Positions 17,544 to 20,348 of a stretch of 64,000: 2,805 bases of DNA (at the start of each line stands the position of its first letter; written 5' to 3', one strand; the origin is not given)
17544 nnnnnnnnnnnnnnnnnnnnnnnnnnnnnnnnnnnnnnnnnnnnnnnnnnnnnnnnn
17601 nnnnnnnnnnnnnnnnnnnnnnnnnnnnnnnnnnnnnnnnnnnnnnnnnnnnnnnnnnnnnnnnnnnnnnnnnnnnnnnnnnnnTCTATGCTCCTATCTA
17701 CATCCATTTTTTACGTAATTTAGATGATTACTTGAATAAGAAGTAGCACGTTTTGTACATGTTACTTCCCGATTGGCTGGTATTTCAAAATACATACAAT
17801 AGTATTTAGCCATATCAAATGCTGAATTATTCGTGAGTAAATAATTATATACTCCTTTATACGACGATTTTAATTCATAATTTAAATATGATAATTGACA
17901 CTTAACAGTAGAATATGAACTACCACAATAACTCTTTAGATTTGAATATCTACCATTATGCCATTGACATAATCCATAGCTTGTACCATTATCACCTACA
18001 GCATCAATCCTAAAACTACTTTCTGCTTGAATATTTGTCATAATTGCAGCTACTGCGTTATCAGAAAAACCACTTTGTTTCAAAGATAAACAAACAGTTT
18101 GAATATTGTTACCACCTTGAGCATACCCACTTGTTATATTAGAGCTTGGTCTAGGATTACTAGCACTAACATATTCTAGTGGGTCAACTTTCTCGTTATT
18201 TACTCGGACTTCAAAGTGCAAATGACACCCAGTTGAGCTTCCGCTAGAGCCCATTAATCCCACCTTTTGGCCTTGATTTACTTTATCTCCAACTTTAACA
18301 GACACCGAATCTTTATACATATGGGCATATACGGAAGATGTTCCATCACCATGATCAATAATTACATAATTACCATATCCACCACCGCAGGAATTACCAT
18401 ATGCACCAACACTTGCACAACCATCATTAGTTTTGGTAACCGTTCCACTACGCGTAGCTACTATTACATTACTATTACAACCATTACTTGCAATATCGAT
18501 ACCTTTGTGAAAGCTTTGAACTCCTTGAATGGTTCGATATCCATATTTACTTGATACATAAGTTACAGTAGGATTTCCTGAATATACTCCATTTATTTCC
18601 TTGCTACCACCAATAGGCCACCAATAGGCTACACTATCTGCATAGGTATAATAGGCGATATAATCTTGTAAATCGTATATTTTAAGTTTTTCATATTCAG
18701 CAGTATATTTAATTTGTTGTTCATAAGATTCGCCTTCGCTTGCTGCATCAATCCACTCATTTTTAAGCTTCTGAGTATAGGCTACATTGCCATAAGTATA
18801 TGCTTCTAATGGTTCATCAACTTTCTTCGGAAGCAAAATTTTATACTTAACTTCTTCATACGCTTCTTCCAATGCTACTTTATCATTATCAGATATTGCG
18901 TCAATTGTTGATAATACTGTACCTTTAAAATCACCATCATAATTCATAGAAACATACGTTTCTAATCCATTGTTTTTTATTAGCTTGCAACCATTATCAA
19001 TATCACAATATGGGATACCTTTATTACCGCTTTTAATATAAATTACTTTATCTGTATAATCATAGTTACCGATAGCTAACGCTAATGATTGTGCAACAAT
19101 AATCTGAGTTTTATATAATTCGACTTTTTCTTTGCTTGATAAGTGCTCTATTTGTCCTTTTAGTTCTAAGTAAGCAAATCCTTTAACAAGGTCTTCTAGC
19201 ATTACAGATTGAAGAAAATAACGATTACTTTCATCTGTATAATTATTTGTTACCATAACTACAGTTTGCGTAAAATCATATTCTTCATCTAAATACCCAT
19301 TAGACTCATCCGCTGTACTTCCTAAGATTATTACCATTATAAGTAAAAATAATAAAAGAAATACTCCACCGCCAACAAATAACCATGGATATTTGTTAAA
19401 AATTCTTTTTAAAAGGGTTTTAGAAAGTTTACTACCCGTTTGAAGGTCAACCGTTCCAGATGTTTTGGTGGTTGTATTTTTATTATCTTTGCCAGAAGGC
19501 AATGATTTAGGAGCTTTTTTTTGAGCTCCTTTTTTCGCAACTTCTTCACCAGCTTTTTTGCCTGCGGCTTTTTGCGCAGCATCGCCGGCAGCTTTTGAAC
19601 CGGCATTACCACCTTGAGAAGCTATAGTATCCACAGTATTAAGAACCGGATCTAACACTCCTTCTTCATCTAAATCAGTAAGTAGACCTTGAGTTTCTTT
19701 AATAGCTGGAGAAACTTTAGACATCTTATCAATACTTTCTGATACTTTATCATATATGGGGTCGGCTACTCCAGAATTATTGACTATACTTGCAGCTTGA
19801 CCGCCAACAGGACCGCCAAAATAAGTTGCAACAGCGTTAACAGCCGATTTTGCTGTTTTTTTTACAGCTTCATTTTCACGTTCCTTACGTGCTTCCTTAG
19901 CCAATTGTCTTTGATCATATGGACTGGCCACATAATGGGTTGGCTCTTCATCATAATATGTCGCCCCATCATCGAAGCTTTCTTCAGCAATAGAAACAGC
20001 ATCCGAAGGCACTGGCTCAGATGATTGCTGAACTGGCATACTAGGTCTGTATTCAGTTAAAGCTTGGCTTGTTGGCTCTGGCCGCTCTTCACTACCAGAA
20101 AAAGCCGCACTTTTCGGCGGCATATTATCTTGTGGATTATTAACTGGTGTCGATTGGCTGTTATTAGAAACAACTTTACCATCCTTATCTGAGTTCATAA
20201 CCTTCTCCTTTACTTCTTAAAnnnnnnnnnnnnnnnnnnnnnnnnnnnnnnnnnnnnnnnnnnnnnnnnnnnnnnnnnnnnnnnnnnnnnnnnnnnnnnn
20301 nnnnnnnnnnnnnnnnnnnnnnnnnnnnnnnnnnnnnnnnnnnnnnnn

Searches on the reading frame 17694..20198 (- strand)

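Call 53: search_protein_families(library=ncbifam, max_evalue=0.00001, proteins=[window:17694-20198:-])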
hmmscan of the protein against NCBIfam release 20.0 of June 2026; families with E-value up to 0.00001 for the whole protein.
window:17694-20198:- (834 aa): 14 families
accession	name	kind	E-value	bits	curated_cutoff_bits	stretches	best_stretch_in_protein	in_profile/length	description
NF052530.1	Heli_ShapePgp3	exception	3.5e-19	69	300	1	547-681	148-268/270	peptidoglycan metallopeptidase Pgp3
NF052336.1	PdgHdaseHSB100310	equivalog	5.5e-18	65.4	500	1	543-684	38-165/316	peptidoglycan hydrolase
NF053738.1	S2SprSpoIIQBc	equivalog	1.1e-16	61.2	250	1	564-678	122-224/232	stage II sporulation protein SpoIIQ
NF008652.0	PRK11649.1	equivalog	1.2e-15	57.1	341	1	590-675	329-408/439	murein DD-endopeptidase MepM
NF008123.1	PRK10871.1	equivalog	1.7e-15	57.3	311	1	565-677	266-362/365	murein hydrolase activator NlpD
NF040883.1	amid_act_ActS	equivalog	1.9e-15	56.8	375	1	565-685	137-241/242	amidase activator ActS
NF053825.1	PdgNdpepShyA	equivalog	4.8e-13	48.6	700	1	495-675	225-391/425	peptidoglycan DD-endopeptidase ShyA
NF052529.1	PG_M23_Pgp6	exception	6.6e-13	48.1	600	1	552-677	323-432/452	peptidoglycan metallopeptidase Pgp6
NF008644.1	PRK11637.1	equivalog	1.1e-11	44.3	270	1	606-676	314-382/385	murein hydrolase activator EnvC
NF053824.1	PdgNdpepShyC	equivalog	1.8e-11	43.6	700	1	608-668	326-384/429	peptidoglycan DD-endopeptidase ShyC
NF050804.1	CellDivDipMCaul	equivalog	5.2e-11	42.1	900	1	587-666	541-615/634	cell division endopeptidase DipM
NF041208.1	celldiv_DipM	equivalog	2.7e-08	33.5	740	1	584-677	328-417/419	cell division endopeptidase DipM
NF047755.1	LIC_10271_M23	exception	1e-07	31.9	180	1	607-673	146-205/207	LIC_10271 family cell wall hydrolase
NF047657.1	CellWlHdaseLepto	equivalog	8.2e-06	25.4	400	0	607-673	157-216/221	hypothetical protein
